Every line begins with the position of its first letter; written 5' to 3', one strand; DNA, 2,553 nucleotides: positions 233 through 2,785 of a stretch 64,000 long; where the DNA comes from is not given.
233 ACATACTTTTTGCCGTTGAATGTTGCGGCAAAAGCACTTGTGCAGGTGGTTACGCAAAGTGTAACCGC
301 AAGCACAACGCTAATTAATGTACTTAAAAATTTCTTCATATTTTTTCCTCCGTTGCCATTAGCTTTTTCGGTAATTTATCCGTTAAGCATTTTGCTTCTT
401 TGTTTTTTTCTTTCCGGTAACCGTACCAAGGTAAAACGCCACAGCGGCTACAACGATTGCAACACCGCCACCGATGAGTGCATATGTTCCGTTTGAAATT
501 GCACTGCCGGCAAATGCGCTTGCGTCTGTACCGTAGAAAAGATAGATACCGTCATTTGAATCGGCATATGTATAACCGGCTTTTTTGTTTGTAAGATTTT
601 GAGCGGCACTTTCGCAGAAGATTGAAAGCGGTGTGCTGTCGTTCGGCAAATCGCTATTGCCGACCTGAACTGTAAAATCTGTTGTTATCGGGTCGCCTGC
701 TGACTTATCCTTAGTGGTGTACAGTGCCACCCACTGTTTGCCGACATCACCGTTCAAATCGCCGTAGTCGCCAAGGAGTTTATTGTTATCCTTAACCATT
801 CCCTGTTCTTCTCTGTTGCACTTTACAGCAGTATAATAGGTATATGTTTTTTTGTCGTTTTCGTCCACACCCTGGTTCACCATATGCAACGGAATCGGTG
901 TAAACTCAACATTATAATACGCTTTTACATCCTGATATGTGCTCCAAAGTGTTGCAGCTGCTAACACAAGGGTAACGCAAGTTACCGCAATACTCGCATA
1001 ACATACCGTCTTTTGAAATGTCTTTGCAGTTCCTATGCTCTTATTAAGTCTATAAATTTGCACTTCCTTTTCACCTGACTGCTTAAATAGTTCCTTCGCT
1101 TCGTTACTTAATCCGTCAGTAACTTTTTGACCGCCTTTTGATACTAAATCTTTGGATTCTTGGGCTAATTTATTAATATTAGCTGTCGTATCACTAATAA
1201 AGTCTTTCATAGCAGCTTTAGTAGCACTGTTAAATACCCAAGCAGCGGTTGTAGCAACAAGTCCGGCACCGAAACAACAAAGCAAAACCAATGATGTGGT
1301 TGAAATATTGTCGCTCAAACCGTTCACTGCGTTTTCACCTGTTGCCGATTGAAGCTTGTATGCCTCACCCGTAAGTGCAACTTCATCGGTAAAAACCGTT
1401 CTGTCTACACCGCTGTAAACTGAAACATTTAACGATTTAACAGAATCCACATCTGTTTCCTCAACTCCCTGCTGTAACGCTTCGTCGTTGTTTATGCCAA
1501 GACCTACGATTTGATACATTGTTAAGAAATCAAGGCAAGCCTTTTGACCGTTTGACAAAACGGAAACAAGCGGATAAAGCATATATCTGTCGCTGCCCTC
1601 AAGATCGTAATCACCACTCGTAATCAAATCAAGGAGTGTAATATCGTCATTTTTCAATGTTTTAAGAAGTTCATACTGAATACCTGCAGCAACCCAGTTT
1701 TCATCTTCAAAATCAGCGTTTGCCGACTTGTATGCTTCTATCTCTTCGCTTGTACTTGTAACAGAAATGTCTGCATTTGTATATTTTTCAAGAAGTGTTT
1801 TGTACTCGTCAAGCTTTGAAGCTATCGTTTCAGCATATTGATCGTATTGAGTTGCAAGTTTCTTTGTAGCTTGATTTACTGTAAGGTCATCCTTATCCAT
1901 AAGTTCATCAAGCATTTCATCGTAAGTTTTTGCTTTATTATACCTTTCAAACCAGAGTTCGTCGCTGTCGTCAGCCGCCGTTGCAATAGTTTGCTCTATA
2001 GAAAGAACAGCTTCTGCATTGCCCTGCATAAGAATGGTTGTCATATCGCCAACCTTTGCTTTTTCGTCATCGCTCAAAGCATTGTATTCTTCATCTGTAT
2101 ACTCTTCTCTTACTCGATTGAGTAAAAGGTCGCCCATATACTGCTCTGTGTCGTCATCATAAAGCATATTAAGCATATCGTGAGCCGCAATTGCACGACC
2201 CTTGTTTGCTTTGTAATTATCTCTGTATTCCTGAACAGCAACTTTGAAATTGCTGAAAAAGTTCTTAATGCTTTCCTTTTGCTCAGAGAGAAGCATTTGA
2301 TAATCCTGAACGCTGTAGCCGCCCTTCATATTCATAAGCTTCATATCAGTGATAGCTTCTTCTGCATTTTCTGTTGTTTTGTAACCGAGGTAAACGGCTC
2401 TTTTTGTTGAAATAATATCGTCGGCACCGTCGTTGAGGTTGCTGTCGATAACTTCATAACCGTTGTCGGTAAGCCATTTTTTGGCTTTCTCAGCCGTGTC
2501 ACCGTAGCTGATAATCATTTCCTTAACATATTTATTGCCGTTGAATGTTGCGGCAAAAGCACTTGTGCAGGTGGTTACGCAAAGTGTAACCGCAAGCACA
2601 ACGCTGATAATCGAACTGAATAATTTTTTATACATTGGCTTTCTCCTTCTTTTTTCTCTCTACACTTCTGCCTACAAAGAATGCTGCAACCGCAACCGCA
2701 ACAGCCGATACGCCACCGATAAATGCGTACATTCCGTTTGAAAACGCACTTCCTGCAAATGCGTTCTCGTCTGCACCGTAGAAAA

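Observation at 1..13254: Head-to-tail array of seven paralogous genes for an uncharacterised three-span surface-protein family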

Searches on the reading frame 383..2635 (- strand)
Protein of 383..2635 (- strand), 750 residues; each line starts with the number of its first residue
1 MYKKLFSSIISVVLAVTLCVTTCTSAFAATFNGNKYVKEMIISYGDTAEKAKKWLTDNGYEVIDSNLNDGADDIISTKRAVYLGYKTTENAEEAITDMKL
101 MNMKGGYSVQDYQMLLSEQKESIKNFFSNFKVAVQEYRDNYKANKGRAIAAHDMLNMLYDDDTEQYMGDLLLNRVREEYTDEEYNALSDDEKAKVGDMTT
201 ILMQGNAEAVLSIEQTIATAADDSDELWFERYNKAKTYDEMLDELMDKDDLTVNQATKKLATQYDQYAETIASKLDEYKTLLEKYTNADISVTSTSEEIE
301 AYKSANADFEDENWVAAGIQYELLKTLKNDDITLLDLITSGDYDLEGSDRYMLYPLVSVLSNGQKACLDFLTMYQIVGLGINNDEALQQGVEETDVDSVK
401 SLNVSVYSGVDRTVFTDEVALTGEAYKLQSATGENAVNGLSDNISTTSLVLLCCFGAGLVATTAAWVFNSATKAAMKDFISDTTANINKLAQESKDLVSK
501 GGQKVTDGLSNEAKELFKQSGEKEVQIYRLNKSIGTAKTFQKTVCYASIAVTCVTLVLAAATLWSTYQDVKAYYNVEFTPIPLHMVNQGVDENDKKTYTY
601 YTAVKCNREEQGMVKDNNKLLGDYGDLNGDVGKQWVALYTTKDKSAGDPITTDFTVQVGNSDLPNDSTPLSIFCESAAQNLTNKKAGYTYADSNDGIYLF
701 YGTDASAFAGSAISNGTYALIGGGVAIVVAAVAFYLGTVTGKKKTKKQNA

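Call 3: search_protein_families(library=pfam, proteins=[window:383-2635:-], max_evalue=1)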
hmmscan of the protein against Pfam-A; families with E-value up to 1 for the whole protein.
window:383-2635:- (750 aa): 8 families
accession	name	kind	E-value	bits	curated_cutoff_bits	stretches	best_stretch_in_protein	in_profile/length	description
PF16454.10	PI3K_P85_iSH2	-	0.0057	16.7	31.5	1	251-318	6-73/161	Phosphatidylinositol 3-kinase regulatory subunit P85 inter-SH2 domain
PF06881.16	Elongin_A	-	0.014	16.4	29.8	1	200-284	14-91/105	RNA polymerase II transcription factor SIII (Elongin) subunit A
PF09961.14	DUF2195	-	0.056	13.8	25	1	361-408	53-100/117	Uncharacterized protein conserved in bacteria (DUF2195)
PF00808.29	CBFD_NFYB_HMF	-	0.15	12.8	21.4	1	480-525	12-56/65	Histone-like transcription factor (CBF/NF-Y) and archaeal histone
PF11381.13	DUF3185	-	0.19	12.1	25.3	0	707-732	32-57/59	Protein of unknown function (DUF3185)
PF07544.18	Med9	-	0.2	12.2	26.9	1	254-306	14-66/80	RNA polymerase II transcription mediator complex subunit 9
PF23807.1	RHH_10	-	0.23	12.2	27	1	235-260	46-71/84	Ribbon-helix-helix protein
PF06657.18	Cep57_MT_bd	-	0.82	10.6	31.3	0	486-532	30-76/77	Centrosome microtubule-binding domain of Cep57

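Call 4: search_protein_families(library=ncbifam, proteins=[window:383-2635:-], max_evalue=1)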
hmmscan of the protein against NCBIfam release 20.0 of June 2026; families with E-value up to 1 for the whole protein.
window:383-2635:- (750 aa): 1 family
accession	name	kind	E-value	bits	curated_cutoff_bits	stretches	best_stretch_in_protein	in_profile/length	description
NF009152.0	PRK12497.2-4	equivalog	0.059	13.4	111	1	47-102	13-76/114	YraN family protein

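Call 6: find_homologous_proteins(query=window:383-2635:-)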
Query window:383-2635:- (750 aa): 417 proteins with E <= 0.001 among 8000 candidates; the best 120 are listed.
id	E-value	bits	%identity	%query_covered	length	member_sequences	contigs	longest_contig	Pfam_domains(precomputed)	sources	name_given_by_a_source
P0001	0.0e+0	1625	99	100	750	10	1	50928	-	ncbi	-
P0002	0.0e+0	1339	81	100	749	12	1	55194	-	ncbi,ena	-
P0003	0.0e+0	1066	66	100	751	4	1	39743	-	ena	-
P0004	0.0e+0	1064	66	100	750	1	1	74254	-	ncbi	-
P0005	0.0e+0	1048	65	100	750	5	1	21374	-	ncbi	-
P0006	0.0e+0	1045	65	100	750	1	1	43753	-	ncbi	-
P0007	0.0e+0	1042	64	100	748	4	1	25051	-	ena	-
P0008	0.0e+0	1021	63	99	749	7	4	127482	-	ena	-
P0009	0.0e+0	1017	63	100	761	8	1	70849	-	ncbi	-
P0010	0.0e+0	1017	64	100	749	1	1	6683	-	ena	-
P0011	0.0e+0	1013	62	100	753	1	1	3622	-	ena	-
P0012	0.0e+0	1012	62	100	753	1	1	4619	-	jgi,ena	jgi:hypothetical protein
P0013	0.0e+0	1011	64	100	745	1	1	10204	-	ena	-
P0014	1.5e-298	1010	61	99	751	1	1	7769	-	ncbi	-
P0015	1.3e-297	1007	61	99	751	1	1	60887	-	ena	-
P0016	3.1e-297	1006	62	96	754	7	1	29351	-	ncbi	-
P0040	1.6e-283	961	60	100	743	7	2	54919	-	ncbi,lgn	-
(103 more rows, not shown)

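Call 8: search_solved_structures(query=window:383-2635:-, max_evalue=1)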
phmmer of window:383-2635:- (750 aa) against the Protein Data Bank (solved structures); distinct sequences matched with E-value up to 1: 1.
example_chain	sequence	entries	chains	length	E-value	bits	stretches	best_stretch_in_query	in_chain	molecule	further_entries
9c6r_B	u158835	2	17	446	0.18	13.7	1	163-219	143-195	Tubulin beta-6 chain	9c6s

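Call 11: find_related_loci(query=window:383-2635:-, collection=genome_contigs, flank=10000)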
Query window:383-2635:- (750 aa) in genome_contigs; peptide patterns used: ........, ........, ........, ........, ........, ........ (x = any residue, [..] = any of these).
364 stretches matched a pattern; 43 encode a relative of the query (tblastn E <= 1e-3); 35 distinct loci.
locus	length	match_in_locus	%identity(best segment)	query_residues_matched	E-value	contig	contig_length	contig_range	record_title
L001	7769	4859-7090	61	3-748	0e+0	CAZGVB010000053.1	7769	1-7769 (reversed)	MAG TPA_asm: uncultured Parasporobacterium sp. isolate binchicken_co323_420 genome assembly, contig: NODE_10799_length_7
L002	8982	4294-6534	61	1-736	0e+0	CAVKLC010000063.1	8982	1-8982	bacterium isolate G02638-L1_cleanbin_000004 genome assembly, contig: Spades_G02638-L1_contig_2151, whole genome shotgun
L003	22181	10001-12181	62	1-736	0e+0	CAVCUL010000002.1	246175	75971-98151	bacterium isolate G02646-L1_cleanbin_000004 genome assembly, contig: Spades_G02646-L1_contig_6, whole genome shotgun seq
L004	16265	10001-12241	59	3-750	0e+0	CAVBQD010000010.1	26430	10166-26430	bacterium isolate SRR8978300_cleanbin_000001 genome assembly, contig: Spades_SRR8978300_contig_30, whole genome shotgun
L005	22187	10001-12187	59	22-741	0e+0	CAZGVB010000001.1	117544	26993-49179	MAG TPA_asm: uncultured Parasporobacterium sp. isolate binchicken_co323_420 genome assembly, contig: NODE_53_length_1175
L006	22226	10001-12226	56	1-748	0e+0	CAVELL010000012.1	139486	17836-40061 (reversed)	Eggerthellaceae bacterium isolate H07676-L1_cleanbin_000001 genome assembly, contig: Spades_H07676-L1_contig_29, whole g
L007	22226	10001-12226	55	1-748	0e+0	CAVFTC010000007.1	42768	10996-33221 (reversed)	Bacteroides faecis isolate H07647-L1_cleanbin_000006 genome assembly, contig: Spades_H07647-L1_contig_465, whole genome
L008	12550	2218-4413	58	6-736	0e+0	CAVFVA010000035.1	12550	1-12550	Clostridium sp. AF37-5 isolate H07648-L1_cleanbin_000001 genome assembly, contig: Spades_H07648-L1_contig_3478, whole ge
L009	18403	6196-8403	56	1-748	0e+0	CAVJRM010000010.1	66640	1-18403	bacterium isolate H07652-L1_cleanbin_000002 genome assembly, contig: Spades_H07652-L1_contig_43, whole genome shotgun se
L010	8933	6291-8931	60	1-715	0e+0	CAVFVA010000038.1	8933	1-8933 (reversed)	Clostridium sp. AF37-5 isolate H07648-L1_cleanbin_000001 genome assembly, contig: Spades_H07648-L1_contig_5695, whole ge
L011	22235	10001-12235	56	1-750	0e+0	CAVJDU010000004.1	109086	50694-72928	uncultured Coriobacteriaceae bacterium isolate H07682-L1_cleanbin_000007 genome assembly, contig: Spades_H07682-L1_conti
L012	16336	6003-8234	57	1-744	0e+0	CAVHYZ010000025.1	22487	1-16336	Acutalibacteraceae bacterium isolate H07634-L1_cleanbin_000022 genome assembly, contig: Spades_H07634-L1_contig_1646, wh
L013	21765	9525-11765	56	1-748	0e+0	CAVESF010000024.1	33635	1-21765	Acutalibacteraceae bacterium isolate H07676-L1_cleanbin_000003 genome assembly, contig: Spades_H07676-L1_contig_947, who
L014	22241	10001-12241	57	1-750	0e+0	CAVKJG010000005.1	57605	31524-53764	Sphaerochaetaceae bacterium isolate H07689-L1_cleanbin_000002 genome assembly, contig: Spades_H07689-L1_contig_250, whol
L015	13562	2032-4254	54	1-747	0e+0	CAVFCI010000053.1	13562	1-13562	Hallerella sp. isolate G02648-L1_cleanbin_000011 genome assembly, contig: Spades_G02648-L1_contig_2158, whole genome sho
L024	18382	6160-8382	54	1-747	0e+0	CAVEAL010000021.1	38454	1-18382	bacterium isolate G02621-L1_cleanbin_000002 genome assembly, contig: Spades_G02621-L1_contig_346, whole genome shotgun s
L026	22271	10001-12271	48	3-750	0e+0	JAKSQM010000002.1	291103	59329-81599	MAG: Clostridia bacterium isolate Horse_feces229 MAG229_2, whole genome shotgun sequence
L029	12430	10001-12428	52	1-747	0e+0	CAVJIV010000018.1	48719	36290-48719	bacterium isolate G02627-L1_cleanbin_000004 genome assembly, contig: Spades_G02627-L1_contig_182, whole genome shotgun s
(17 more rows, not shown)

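Call 12: find_encoding_contigs(protein=window:383-2635:-, flank=10000, max_places=4)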
Protein window:383-2635:- (750 aa): no gene with exactly this product is on record in the collection.

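Call 13: find_encoding_contigs(protein=P0001, flank=10000, max_places=4)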
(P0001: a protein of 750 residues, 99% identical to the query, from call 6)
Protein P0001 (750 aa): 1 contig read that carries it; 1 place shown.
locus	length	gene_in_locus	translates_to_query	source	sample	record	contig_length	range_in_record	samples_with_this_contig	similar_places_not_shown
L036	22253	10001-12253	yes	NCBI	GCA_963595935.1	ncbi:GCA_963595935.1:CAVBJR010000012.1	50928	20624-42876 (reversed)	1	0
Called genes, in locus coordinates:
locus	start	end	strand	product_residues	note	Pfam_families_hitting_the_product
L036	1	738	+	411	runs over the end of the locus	-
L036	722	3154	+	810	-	-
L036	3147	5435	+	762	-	-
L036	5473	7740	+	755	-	-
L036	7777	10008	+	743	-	-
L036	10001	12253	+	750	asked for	-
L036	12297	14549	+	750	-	-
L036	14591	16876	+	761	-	-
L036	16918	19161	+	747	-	-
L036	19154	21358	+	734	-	-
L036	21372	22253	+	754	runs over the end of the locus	-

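Call 19: search_protein_families(library=pfam, proteins=[L024:10650-12128:+, L024:12121-16716:+, L024:16720-18039:+, L024:4830-6146:+, L026:14508-15971:+, L026:15952-20565:+, L026:20567-21880:+, L026:8716-10014:+], max_evalue=0.01)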
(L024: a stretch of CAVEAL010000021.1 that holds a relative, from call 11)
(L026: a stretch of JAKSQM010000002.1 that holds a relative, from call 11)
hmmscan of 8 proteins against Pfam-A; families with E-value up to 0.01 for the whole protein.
L024:10650-12128:+ (492 aa): 1 family
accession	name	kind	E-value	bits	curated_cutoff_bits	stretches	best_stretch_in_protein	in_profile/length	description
PF02415.23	Chlam_PMP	-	2.9e-11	42.8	20.6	0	231-247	2-18/19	Chlamydia polymorphic membrane protein (Chlamydia_PMP) repeat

L024:12121-16716:+ (1531 aa): 0 families

L024:16720-18039:+ (439 aa): 0 families

L024:4830-6146:+ (438 aa): 0 families

L026:14508-15971:+ (487 aa): 1 family
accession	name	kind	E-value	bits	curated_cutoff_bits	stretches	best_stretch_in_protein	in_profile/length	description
PF02415.23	Chlam_PMP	-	2.3e-13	49.3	20.6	0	274-290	2-18/19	Chlamydia polymorphic membrane protein (Chlamydia_PMP) repeat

L026:15952-20565:+ (1537 aa): 0 families

L026:20567-21880:+ (437 aa): 0 families

L026:8716-10014:+ (432 aa): 0 families

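Call 21: find_encoding_contigs(protein=P0016, flank=10000, max_places=3)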
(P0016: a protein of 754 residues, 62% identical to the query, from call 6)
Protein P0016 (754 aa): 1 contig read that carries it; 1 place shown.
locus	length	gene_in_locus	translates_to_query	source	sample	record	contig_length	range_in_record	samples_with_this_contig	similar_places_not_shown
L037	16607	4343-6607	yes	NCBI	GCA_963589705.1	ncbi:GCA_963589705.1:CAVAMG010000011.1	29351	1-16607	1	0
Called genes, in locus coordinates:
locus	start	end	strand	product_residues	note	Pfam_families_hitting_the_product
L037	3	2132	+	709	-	?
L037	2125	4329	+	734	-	-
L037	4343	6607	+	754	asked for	-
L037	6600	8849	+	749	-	-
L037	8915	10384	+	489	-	PF02415:Chlam_PMP (faint)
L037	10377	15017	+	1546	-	-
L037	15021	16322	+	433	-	-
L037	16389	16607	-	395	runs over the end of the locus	PF07690:MFS_1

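Call 38: predict_structure(alignment_id=A2)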
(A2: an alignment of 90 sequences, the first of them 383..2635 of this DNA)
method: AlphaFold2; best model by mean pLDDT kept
length: 750 residues; sequences in the alignment: 90
mean_pLDDT: 71.4   pTM: 0.53
mean pLDDT of the five models: 71.4, 69.2, 65.0, 64.8, 64.3
residues with pLDDT >= 90: 145; 70-90: 296; 50-70: 178; < 50: 131
segments of 3 or more residues with pLDDT < 50: 20-32, 104-116, 413-444, 535-537, 553-555, 561-579, 631-633, 709-726, 740-750
pLDDT, mean of each block of 10 residues (from residue 1): 60 61 37 73 87 91 80 60 89 85 47 47 72 94 92 92 91 90 91 85 76 88 86 92 95 95 95 90 86 72 83 74 85 90 90 95 90 87 81 73 75 43 31 33 58 72 65 55 66 81 84 79 64 51 50 49 44 41 59 57 83 62 67 67 83 84 80 64 57 71 66 31 43 52 41
secondary structure, 60 per line:
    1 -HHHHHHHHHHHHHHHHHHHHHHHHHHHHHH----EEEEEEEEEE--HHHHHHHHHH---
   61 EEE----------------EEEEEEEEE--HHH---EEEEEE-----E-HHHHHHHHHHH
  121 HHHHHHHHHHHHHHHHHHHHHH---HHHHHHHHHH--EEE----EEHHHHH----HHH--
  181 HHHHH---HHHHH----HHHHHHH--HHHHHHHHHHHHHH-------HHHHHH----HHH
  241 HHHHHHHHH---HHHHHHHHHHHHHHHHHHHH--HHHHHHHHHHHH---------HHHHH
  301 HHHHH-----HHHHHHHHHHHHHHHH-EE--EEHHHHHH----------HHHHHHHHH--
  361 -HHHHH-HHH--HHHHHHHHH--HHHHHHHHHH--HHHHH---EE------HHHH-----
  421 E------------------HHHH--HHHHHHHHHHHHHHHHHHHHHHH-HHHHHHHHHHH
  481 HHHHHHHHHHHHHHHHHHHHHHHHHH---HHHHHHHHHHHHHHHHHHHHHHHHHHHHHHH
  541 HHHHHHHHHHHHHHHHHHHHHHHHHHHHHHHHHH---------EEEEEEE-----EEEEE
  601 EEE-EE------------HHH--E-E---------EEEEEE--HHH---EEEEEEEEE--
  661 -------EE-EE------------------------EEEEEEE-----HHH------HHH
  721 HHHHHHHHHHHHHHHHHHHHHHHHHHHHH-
elements in order (helices of 4 or more, strands of 3 or more residues): H2-31 E36-45 H48-57 E61-63 E80-88 E97-102 H110-142 H146-155 E158-160 H167-171 H181-185 H189-193 H198-204 H207-220 H228-233 H238-249 H253-272 H275-286 H296-305 H311-326 H334-339 H350-358 H362-366 H373-381 H384-393 H396-400 H412-415 H440-443 H446-468 H470-506 H510-574 E584-590 E596-603 E636-641 E650-658 E697-703 H718-749

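Call 40: fold_search(model_id=the predicted structure, library=pdb)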
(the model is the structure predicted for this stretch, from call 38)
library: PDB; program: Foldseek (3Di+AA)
matches with E <= 10: 222; with E <= 0.001: 0
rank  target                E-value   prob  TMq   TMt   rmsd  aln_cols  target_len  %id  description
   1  9cpb_6H               7.8e-01  0.10  0.07  0.14  26.4       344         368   13  Atomic model of bovine Fallopian tube cilia doublet microtubule (48-nm periodicity) (released 2024-10-30)
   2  6h2x                  8.9e-01  0.05  0.06  0.12  62.3       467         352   12  MukB coiled-coil elbow from E. coli (released 2019-03-06)
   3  3syv_H                1.2e+00  0.57  0.09  0.24  15.8       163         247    9  Crystal structure of mPACSIN 3 F-BAR domain mutant (released 2012-05-16)
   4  3syv_D                1.3e+00  0.47  0.08  0.22  16.3       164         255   10  Crystal structure of mPACSIN 3 F-BAR domain mutant (released 2012-05-16)
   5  5da9_A                1.3e+00  0.25  0.11  0.16  17.4       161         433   12  ATP-gamma-S bound Rad50 from Chaetomium thermophilum in complex with the Rad50-binding domain of Mre11 (released 2016-03-02)
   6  9y6s_7C               1.3e+00  0.04  0.07  0.02  60.0       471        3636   11  96-nm repeat of the Leishmania tarentolae doublet microtubule (released 2025-12-17)
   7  9e5c_6c               1.3e+00  0.04  0.07  0.02  60.6       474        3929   12  Cryo-EM structure of 96 nm repeat of microtubule doublet from T. brucei flagellum (released 2025-03-12)
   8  8xyc_A                1.3e+00  0.03  0.07  0.07  30.5       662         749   10  Ternary structure of dVemCas12e-sgRNA-dsDNA (released 2024-10-23)
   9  5u1d_A                1.4e+00  0.06  0.08  0.09  30.8       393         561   10  Cryo-EM structure of the human TAP ATP-Binding Cassette Transporter (released 2017-01-11)
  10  9mvz_D                1.5e+00  0.04  0.11  0.10  54.6       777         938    8  Tripartite complex of MmpL5-S5-AcpM from Mycolicibacterium smegmatis (released 2025-07-30)
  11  7niv_A                1.6e+00  0.05  0.07  0.05  30.5       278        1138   12  Nanodisc reconstituted human ABCB4 in complex with 4B1-Fab and QA2-Fab (phosphatidylcholine-bound, occluded conformati (released 2021-08-25)
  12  8cwy_A                1.6e+00  0.04  0.09  0.13  25.3       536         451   12  Accurate computational design of genetically encoded 3D protein crystals (released 2023-11-01)
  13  7v5d_A                1.6e+00  0.04  0.07  0.08  32.3       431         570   10  Cryo-EM structure of the mouse ABCB9 (PG-bound) (released 2022-10-19)
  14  6iko_A                1.7e+00  0.25  0.09  0.19  17.9       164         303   14  Crystal structure of mouse GAS7cb (released 2019-10-16)
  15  1qoy                  1.7e+00  0.06  0.08  0.15  21.4       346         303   13  E.coli Hemolysin E (HlyE, ClyA, SheA) (released 2000-01-23)
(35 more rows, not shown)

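Call 47: search_protein_families(library=pfam, proteins=[L024:3486-4181:+, L024:4169-4849:+, L024:2573-3145:-, L024:1423-2352:-, L026:7228-7869:-, L026:7854-8513:-, L026:3475-6969:-, L026:1701-3254:-], max_evalue=0.001)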
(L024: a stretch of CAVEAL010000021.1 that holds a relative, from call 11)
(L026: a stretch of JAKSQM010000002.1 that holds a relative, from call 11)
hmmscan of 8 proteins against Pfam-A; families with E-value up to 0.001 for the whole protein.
L024:3486-4181:+ (231 aa): 0 families

L024:4169-4849:+ (226 aa): 1 family
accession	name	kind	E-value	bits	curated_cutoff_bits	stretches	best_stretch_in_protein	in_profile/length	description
PF13367.11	PrsW-protease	-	2.3e-14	53.8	23.5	1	30-197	6-194/196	PrsW family intramembrane metalloprotease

L024:2573-3145:- (190 aa): 0 families

L024:1423-2352:- (309 aa): 0 families

L026:7228-7869:- (213 aa): 1 family
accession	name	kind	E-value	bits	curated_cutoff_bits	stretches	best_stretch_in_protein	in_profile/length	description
PF13367.11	PrsW-protease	-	1.2e-17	64.6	23.5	1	30-197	5-193/196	PrsW family intramembrane metalloprotease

L026:7854-8513:- (219 aa): 0 families

L026:3475-6969:- (1164 aa): 4 families
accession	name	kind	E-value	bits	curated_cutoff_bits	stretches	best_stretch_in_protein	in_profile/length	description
PF13306.12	LRR_5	-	3.5e-193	631.8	27.7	7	63-189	2-123/127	BspA type Leucine rich repeat region (6 copies)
PF13855.12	LRR_8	-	1.1e-19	70.4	27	0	788-834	12-59/61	Leucine rich repeat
PF05725.18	FNIP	-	2.3e-11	44.1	21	0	302-338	4-39/44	FNIP Repeat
PF23952.1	LRR_EndoS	-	0.00045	20.9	27.9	0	577-646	38-108/116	Endo-beta-N-acetylglucosaminidase EndoS LRR domain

L026:1701-3254:- (517 aa): 1 family
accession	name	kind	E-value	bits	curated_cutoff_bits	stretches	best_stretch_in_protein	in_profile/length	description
PF02275.23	CBAH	-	3.8e-06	27.2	20.4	1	112-287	1-163/316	Linear amide C-N hydrolases, choloylglycine hydrolase family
